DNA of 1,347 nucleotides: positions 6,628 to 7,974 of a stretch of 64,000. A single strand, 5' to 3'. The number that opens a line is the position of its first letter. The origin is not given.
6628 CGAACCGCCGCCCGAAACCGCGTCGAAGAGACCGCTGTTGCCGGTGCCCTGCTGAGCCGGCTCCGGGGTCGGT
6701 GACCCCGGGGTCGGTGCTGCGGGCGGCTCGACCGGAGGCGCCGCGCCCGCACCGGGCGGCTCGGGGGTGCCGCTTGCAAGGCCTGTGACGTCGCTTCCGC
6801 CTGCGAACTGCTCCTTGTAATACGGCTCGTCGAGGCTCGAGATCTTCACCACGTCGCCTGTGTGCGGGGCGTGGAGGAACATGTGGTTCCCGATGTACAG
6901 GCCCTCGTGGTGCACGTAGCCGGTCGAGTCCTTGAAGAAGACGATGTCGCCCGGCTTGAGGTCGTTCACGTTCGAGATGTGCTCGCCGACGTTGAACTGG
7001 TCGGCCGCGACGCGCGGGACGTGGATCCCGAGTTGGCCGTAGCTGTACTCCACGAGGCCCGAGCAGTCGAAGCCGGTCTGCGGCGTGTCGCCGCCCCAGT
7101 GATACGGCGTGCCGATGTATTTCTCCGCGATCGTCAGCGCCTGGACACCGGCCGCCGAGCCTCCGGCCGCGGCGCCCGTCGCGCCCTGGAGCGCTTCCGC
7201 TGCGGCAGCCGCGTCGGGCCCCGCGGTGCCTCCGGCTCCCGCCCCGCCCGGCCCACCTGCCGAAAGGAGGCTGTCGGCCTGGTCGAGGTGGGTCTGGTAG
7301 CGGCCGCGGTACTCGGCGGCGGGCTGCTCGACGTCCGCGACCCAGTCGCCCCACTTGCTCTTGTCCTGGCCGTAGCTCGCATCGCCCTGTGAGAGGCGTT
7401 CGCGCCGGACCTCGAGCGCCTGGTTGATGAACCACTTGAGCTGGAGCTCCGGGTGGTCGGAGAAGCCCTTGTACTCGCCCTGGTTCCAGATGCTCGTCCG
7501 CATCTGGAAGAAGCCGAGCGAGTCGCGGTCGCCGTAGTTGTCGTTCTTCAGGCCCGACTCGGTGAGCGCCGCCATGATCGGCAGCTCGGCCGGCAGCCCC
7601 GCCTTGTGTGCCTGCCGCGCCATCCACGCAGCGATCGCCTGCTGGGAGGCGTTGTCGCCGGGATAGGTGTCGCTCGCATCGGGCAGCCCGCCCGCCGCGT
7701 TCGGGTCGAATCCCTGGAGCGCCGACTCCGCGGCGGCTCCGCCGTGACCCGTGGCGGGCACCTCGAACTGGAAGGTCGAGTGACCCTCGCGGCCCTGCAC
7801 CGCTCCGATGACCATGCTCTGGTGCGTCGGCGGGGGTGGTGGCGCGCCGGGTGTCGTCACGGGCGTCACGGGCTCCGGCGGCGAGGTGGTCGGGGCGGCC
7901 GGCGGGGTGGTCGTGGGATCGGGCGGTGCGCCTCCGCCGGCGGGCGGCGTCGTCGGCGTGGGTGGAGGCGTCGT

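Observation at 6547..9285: Leaderless bifunctional peptidoglycan hydrolase as the last gene of the CIS operon - candidate cargo or release factor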

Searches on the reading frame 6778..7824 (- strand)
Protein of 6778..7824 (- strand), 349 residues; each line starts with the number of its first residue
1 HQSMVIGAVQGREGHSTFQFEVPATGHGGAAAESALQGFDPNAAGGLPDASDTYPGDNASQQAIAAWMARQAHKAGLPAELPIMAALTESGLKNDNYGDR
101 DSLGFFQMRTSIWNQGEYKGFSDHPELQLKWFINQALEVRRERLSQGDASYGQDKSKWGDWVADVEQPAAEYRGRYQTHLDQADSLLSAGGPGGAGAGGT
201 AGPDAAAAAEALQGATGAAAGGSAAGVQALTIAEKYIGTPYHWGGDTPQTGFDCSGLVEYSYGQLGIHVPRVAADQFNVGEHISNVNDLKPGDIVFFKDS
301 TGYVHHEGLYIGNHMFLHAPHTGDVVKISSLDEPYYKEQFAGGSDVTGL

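Call 10: find_homologous_proteins(query=window:6778-7824:-, max_evalue=0.00001)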
Query seq(349 aa) (349 aa): 2895 proteins with E <= 0.00001 among 8000 candidates; the best 120 are listed.
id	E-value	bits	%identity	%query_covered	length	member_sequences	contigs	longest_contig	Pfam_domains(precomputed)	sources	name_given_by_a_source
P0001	1.6e-213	727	88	99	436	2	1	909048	PF00877.26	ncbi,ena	-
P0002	6.5e-203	692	93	94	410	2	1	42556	PF00877.26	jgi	jgi:cell wall-associated NlpC family hydrolase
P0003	9.2e-170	583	73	100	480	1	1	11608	PF00877.26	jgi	jgi:cell wall-associated NlpC family hydrolase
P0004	1.1e-169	583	74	99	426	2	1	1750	PF00877.26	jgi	jgi:cell wall-associated NlpC family hydrolase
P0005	1.7e-168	579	75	100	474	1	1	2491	PF00877.26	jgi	jgi:cell wall-associated NlpC family hydrolase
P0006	1.4e-167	576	73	99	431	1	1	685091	PF00877.26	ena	-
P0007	3.9e-167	574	73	99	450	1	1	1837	PF00877.26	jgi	jgi:cell wall-associated NlpC family hydrolase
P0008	8.5e-166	570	73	94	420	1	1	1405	PF00877.26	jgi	jgi:cell wall-associated NlpC family hydrolase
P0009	5.3e-165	567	74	100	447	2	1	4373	PF00877.26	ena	-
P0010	2.3e-164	565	74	100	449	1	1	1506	PF00877.26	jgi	jgi:cell wall-associated NlpC family hydrolase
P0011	5.5e-164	564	74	98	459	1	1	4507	PF00877.26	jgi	jgi:cell wall-associated NlpC family hydrolase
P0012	3.6e-162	558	71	99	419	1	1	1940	PF22262.3,PF00877.26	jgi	jgi:cell wall-associated NlpC family hydrolase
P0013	5.8e-161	554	54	86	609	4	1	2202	PF00877.26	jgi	-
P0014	9.5e-157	540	71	100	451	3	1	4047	PF00877.26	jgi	jgi:cell wall-associated NlpC family hydrolase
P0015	4.9e-153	528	71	92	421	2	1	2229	PF00877.26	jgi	jgi:cell wall-associated NlpC family hydrolase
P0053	5.0e-95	337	50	87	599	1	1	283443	PF00877.26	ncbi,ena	-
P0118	9.1e-87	310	52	89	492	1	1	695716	PF00877.26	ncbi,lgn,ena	-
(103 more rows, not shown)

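Call 13: search_protein_families(library=ncbifam, proteins=[P0053], max_evalue=0.1)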
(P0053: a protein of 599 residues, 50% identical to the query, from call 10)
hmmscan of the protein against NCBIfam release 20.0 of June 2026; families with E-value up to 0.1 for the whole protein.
P0053 (599 aa): 11 families
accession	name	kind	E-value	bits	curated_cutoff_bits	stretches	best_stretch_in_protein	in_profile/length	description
NF008096.1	PRK10838.1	equivalog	4.3e-23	82.1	186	1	488-598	76-185/189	bifunctional murein DD-endopeptidase/murein LD-carboxypeptidase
NF038345.1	wall_hydro_RipC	exception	6.8e-23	81.6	425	1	412-586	196-354/362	peptidoglycan hydrolase RipC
NF046048.1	NlpC_P60_DIP1281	equivalog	9.6e-20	70.9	517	1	503-582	495-573/587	DIP1281 family NlpC/P60 protein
NF010495.0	PRK13914.1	equivalog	1.8e-18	66.8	647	1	478-575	364-460/481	invasion associated endopeptidase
NF033742.1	NlpC_p60_RipB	exception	3.1e-18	66.2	335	1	500-584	109-192/206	NlpC/P60 family peptidoglycan endopeptidase RipB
NF033741.1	NlpC_p60_RipA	exception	6.3e-16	58.4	625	1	500-582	360-441/457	NlpC/P60 family peptidoglycan endopeptidase RipA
NF033743.1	NlpC_inact_RipD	exception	1e-15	57.7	215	1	497-582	84-166/181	NlpC/P60 family peptidoglycan-binding protein RipD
NF040678.1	EntFM_CwpFM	equivalog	2.6e-14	53.1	720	1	483-594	315-426/430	enterotoxin EntFM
TIGR04509.1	mod_pep_NH_fam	subfamily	1.7e-07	31.2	34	1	10-57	3-50/87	NHLP-related RiPP peptide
NF038399.1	NH_RiPP_Os17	domain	1.2e-06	28.5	40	1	15-44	4-33/63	Os1348 family NHLP clan protein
NF038175.1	IniB_NTERM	domain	0.00037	20.4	40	1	20-50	8-38/49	IniB N-terminal domain-containing protein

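Call 15: find_encoding_contigs(protein=P0001, flank=10000, max_places=2)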
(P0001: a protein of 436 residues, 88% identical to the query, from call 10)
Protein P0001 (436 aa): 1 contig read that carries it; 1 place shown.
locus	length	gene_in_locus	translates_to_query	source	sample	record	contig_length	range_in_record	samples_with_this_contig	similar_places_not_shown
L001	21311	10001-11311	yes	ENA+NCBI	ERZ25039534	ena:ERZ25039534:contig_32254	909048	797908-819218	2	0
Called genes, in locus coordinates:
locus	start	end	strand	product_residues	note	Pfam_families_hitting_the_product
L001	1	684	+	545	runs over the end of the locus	PF24032:YQBQ (faint), PF05954:Phage_GPD, PF04717:Phage_base_V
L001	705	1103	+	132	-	PF04965:GPW_gp25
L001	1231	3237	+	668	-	PF04865:Baseplate_J (faint)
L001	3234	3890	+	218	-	PF09684:Tail_P2_I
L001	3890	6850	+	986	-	PF03793:PASTA, PF26550:Tricorn_2nd (weak), PF07676:PD40 (faint), PF26549:Tricorn_N (weak)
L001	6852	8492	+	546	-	PF16697:Yop-YscD_cpl, PF00498:FHA, PF02163:Peptidase_M50 (faint), PF11667:DUF3267 (weak)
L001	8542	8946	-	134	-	-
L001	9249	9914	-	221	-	-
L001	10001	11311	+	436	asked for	PF00877:NLPC_P60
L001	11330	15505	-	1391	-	PF00069:Pkinase, PF07714:PK_Tyr_Ser-Thr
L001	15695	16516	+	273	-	PF23197:IG_AIR9 (weak)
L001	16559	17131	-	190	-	PF00188:CAP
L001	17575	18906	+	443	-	-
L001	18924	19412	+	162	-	-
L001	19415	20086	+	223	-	PF00072:Response_reg, PF00486:Trans_reg_C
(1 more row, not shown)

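Call 16: find_encoding_contigs(protein=P0053, flank=10000, max_places=2)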
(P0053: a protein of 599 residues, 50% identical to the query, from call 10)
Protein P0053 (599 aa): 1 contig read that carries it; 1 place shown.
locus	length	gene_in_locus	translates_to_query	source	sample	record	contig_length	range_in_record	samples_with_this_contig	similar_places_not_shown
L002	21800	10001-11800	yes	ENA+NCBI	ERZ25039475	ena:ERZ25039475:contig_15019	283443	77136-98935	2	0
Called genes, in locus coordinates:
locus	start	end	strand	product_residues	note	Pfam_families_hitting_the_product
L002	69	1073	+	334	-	-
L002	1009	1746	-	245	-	PF14065:Pvc16_N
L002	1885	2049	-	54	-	PF00196:GerE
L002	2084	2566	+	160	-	-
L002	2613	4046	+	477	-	PF22067:Cep192_D3 (faint)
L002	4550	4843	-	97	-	-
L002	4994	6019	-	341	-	-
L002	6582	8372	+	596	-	PF03793:PASTA, PF26549:Tricorn_N (faint), PF26550:Tricorn_2nd (faint), PF07676:PD40 (weak)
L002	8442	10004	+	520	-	PF16697:Yop-YscD_cpl, PF00498:FHA, PF02163:Peptidase_M50 (faint)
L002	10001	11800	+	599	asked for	PF00877:NLPC_P60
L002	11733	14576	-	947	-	-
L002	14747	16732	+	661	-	PF00801:PKD, PF18911:PKD_4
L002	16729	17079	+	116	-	-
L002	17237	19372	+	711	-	PF00801:PKD, PF18911:PKD_4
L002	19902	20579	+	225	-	-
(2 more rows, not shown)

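Call 17: find_encoding_contigs(protein=P0118, flank=10000, max_places=2)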
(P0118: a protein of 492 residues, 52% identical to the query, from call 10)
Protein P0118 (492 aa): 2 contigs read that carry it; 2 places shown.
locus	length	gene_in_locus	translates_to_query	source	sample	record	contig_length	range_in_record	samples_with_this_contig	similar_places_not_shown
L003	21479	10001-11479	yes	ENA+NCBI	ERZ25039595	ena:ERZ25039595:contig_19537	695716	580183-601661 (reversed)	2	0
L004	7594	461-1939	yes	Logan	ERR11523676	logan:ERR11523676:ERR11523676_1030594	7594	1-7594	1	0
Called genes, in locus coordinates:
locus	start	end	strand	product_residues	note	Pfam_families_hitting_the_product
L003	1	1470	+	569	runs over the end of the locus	PF00069:Pkinase, PF07714:PK_Tyr_Ser-Thr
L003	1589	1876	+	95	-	PF06013:WXG100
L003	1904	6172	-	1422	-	PF16697:Yop-YscD_cpl, PF00498:FHA, PF01580:FtsK_SpoIIIE, PF13191:AAA_16 (weak), PF13401:AAA_22 (weak), PF25199:nSTAND_NTPase5 (faint), PF01580:FtsK_SpoIIIE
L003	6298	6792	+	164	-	-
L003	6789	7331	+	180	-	PF21725:T7SS_signal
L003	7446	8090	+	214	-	PF16697:Yop-YscD_cpl, PF00498:FHA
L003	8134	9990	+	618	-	-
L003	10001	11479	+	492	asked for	PF00877:NLPC_P60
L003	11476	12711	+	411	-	PF01453:B_lectin (weak)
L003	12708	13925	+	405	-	PF01453:B_lectin (faint)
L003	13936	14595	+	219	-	PF00702:Hydrolase, PF12710:HAD (weak), PF13419:HAD_2, PF13242:Hydrolase_like (weak)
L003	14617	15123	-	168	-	PF13826:Monooxy_af470-like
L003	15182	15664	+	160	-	PF04075:F420H2_quin_red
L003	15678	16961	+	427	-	-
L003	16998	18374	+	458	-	PF06779:MFS_4 (weak), PF00083:Sugar_tr, PF06609:TRI12, PF07690:MFS_1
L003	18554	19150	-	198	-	PF00440:TetR_N, PF17932:TetR_C_24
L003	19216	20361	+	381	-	PF02771:Acyl-CoA_dh_N, PF02770:Acyl-CoA_dh_M, PF00441:Acyl-CoA_dh_1, PF08028:Acyl-CoA_dh_2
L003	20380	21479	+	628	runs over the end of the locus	-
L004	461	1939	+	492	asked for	PF00877:NLPC_P60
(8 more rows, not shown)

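Call 21: search_protein_families(library=pfam, proteins=[L003:8134-9990:+, L003:7446-8090:+], max_evalue=0.001)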
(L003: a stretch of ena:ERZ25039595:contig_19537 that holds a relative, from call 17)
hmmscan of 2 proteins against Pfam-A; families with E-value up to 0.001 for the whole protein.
L003:8134-9990:+ (618 aa): 0 families

L003:7446-8090:+ (214 aa): 2 families
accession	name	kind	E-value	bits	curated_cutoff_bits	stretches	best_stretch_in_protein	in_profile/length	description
PF00498.31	FHA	-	3.6e-14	53.4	20.7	1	40-105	2-67/67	FHA domain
PF16697.10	Yop-YscD_cpl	-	2.1e-10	41.2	33.2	1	32-113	12-92/94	Inner membrane component of T3SS, cytoplasmic domain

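Call 92: search_protein_families(library=pfam, alignment_id=A5, max_evalue=0.001)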
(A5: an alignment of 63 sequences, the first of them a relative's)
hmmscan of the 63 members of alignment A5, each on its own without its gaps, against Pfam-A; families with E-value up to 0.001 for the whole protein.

A. member 1, P0021 (556 aa): 1 family
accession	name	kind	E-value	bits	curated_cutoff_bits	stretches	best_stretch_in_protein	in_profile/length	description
PF00877.26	NLPC_P60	-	8.1e-31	106.6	23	1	351-456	1-104/105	NlpC/P60 family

B. families by the number of members that match (of 63 scanned): 4 families
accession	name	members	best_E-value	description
PF00877.26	NLPC_P60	26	2.4e-32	NlpC/P60 family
PF14407.11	Frankia_peptide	19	1.1e-06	Ribosomally synthesized peptide prototyped by Frankia Franean1_4349.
PF01551.29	Peptidase_M23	11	1.7e-13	Peptidase family M23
PF05257.22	CHAP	4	8.5e-10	CHAP domain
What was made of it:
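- The recognised cargo domains are all wall hydrolases, unlike the broad toxin repertoire of eCIS or polymorphic-toxin systems (call 92).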

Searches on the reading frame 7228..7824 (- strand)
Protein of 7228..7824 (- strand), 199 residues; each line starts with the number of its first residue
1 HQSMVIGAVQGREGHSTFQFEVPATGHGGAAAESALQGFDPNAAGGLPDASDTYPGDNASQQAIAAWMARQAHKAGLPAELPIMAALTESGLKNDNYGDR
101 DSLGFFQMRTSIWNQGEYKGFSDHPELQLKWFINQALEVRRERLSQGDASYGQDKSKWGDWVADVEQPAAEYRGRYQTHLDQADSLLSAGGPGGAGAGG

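Call 9: search_protein_families(library=pfam, proteins=[window:7228-7824:-], max_evalue=10)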
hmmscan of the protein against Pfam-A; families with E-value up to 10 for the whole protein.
seq(199 aa): 0 families

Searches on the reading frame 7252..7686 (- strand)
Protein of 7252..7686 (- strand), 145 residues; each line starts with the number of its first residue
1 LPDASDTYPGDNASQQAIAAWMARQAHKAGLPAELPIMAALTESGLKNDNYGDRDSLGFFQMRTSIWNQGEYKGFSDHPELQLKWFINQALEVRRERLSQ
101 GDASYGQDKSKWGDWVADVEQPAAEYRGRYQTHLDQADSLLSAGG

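Call 49: predict_structure(alignment_id=A2)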
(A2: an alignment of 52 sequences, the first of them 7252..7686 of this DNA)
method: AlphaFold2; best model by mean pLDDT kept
length: 145 residues; sequences in the alignment: 52
mean_pLDDT: 92.4   pTM: 0.88
mean pLDDT of the five models: 92.4, 92.0, 90.6, 89.7, 89.1
residues with pLDDT >= 90: 126; 70-90: 11; 50-70: 5; < 50: 3
segments of 3 or more residues with pLDDT < 50: none
pLDDT, mean of each block of 10 residues (from residue 1): 72 94 97 98 92 84 92 94 98 98 95 98 95 97 73
secondary structure, 60 per line:
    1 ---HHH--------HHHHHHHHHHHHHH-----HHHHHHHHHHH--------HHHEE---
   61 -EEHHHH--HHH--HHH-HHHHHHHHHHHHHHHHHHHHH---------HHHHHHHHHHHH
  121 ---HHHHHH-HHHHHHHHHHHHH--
elements in order: H15-28 H34-44 H64-67 H79-99 H109-120 H124-129 H131-143
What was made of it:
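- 7252..7686 (-): aa 534-678: lysozyme-like / lytic-transglycosylase-like domain (E576-S577, GFFQM 591-595); not in Pfam. AlphaFold pLDDT 92.4 (call 49).
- Checked: The AlphaFold model of aa 534-678 is confident (pLDDT 92.4, call 49).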

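Call 52: fold_search(model_id=the predicted structure, library=pdb)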
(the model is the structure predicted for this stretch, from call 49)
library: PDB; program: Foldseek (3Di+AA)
matches with E <= 10: 148; with E <= 0.001: 0
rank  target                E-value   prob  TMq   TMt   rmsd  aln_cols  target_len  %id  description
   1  3bkh                  2.7e-02  1.00  0.53  0.32   7.1       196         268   13  Crystal structure of the bacteriophage phiKZ lytic transglycosylase, gp144 (released 2008-01-08)
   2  6gi4                  3.1e-02  0.99  0.46  0.37  11.9       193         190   13  Structure of Lytic Transglycosylase MltE mutant S75A from E.coli (released 2018-10-10)
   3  6ghy_B                5.2e-02  0.97  0.44  0.36  12.0       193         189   13  Structure of Lytic Transglycosylase MltE inactive mutant E64Q from E.coli (released 2018-10-31)
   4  6ghy_A                5.4e-02  0.99  0.48  0.39   8.9       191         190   15  Structure of Lytic Transglycosylase MltE inactive mutant E64Q from E.coli (released 2018-10-31)
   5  6gi3                  5.4e-02  0.97  0.45  0.36  11.5       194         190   14  Structure of Lytic Transglycosylase MltE mutant S73A from E.coli (released 2018-10-10)
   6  2y8p_A                6.9e-02  0.95  0.44  0.35  12.2       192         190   13  Crystal Structure of an Outer Membrane-Anchored Endolytic Peptidoglycan Lytic Transglycosylase (MltE) from Escherichia (released 2011-04-13)
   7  3t36_A                8.0e-02  0.97  0.45  0.38   9.4       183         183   16  Crystal structure of lytic transglycosylase MltE from Eschericha coli (released 2012-07-25)
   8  2y8p_B                1.0e-01  0.97  0.46  0.38   7.5       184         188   15  Crystal Structure of an Outer Membrane-Anchored Endolytic Peptidoglycan Lytic Transglycosylase (MltE) from Escherichia (released 2011-04-13)
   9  6ghz_B                1.1e-01  0.89  0.40  0.32  10.9       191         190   11  Structure of Lytic Transglycosylase MltE mutant Y192F from E.coli (released 2018-10-31)
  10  6ghz_A                1.2e-01  0.93  0.45  0.37  11.0       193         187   13  Structure of Lytic Transglycosylase MltE mutant Y192F from E.coli (released 2018-10-31)
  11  4hjy_A                1.3e-01  0.99  0.55  0.46   9.1       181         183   13  2.4 A Crystal structure of E. coli MltE-E64Q with bound chitopentaose (released 2012-10-24)
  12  4hjv_D                1.5e-01  0.95  0.47  0.39   9.1       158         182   16  Crystal structure of E. coli MltE with bound bulgecin and murodipeptide (released 2012-10-24)
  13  3t36_B                2.2e-01  0.82  0.43  0.36   9.7       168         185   15  Crystal structure of lytic transglycosylase MltE from Eschericha coli (released 2012-07-25)
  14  3t36_D                2.8e-01  0.75  0.42  0.35  12.5       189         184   14  Crystal structure of lytic transglycosylase MltE from Eschericha coli (released 2012-07-25)
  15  5aa3_I                3.7e-01  0.82  0.43  0.18   8.4       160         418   12  Crystal structure of MltF from Pseudomonas aeruginosa in the presence of tetrasaccharide and tetrapeptide (released 2016-10-12)
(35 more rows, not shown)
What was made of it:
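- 7252..7686 (-): Foldseek top hits are phiKZ gp144, MltE, MltF, Slt and g-type lysozymes (call 52).
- On Family-1 lytic transglycosylase (SLT, Pfam PF01464) / lysozyme-like superfamily: Nearly all Foldseek hits are transglycosylases or lysozymes (g-type and others), but at E 0.03-1 and TM about 0.5 (calls 49, 52).
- Checked: The scores are weak (E 0.03-1, TM about 0.45-0.55, call 52).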

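Call 53: search_solved_structures(query=A2, max_evalue=1)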
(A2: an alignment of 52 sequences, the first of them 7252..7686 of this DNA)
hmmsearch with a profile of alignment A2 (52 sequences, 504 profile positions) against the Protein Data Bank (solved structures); distinct sequences matched with E-value up to 1: 47.
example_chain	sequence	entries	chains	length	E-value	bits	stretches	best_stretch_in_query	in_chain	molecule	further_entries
8v3w_H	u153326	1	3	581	3.5e-40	141.8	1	324-436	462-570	Hub-Hydrolase (CD1368)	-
7cfl_A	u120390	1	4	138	1.9e-35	126.2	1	322-449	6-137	Putative cell wall hydrolase phosphatase-associated protein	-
4fdy_A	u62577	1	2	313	9.2e-35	123.9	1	330-450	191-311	Similar to lipoprotein, NLP/P60 family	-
9ubf_A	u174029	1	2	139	2.3e-33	119.3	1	324-450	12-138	Cell wall hydrolase Tn916-like,CTn7-Orf16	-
4hpe_A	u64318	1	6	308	5e-33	118.2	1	324-450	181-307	Putative cell wall hydrolase Tn916-like,CTn1-Orf17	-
3h41_A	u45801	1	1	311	1.2e-32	116.9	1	325-449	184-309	NLP/P60 family protein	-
8xud_I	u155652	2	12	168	2.1e-31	112.8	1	329-456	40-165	Murein DD-endopeptidase MepS/Murein LD-carboxypeptidase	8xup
2k1g_A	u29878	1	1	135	3.4e-31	112.1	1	339-457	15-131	Lipoprotein spr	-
4xcm_A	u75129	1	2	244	1.4e-29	106.7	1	334-453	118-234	Cell wall-binding endopeptidase-related protein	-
7v6s_A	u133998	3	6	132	2.3e-29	106.1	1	339-450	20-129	Murein DD-endopeptidase MepS/Murein LD-carboxypeptidase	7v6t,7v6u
6b8c_A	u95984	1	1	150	3.8e-27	98.8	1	314-444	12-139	NLP/P60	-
8er5_A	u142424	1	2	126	3.9e-27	98.7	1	329-426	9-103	NlpC/P60 domain-containing protein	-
8idc_E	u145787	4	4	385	2.9e-25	92.6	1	326-435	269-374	NlpC/P60 family protein | Probable endopeptidase MT2245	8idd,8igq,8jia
6biq_A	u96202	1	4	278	4.1e-24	88.8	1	323-434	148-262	Clan CA, family C40, NlpC/P60 superfamily cysteine peptidase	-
8i2e_B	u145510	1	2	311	7.7e-24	87.9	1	304-449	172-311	Probable peptidoglycan endopeptidase LytE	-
6bim_A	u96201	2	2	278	2e-22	83.2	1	325-432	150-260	Clan CA, family C40, NlpC/P60 superfamily cysteine peptidase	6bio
8ev4_A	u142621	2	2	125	1e-21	80.8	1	327-438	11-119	Clan CA, family C40, NlpC/P60 superfamily cysteine peptidase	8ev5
2hbw_A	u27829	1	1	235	4.9e-20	75.3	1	327-452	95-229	NLP/P60 protein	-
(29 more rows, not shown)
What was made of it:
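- Closest known: Wall hydrolases built into contractile devices that face Gram-positive walls. Same: CD1368 is the best-scoring solved relative of the NlpC/P60 domain (E 3.5e-40, call 53).
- Checked: A profile search of the PDB returned dozens of NlpC/P60 structures, down to E 3.5e-40 (call 53).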
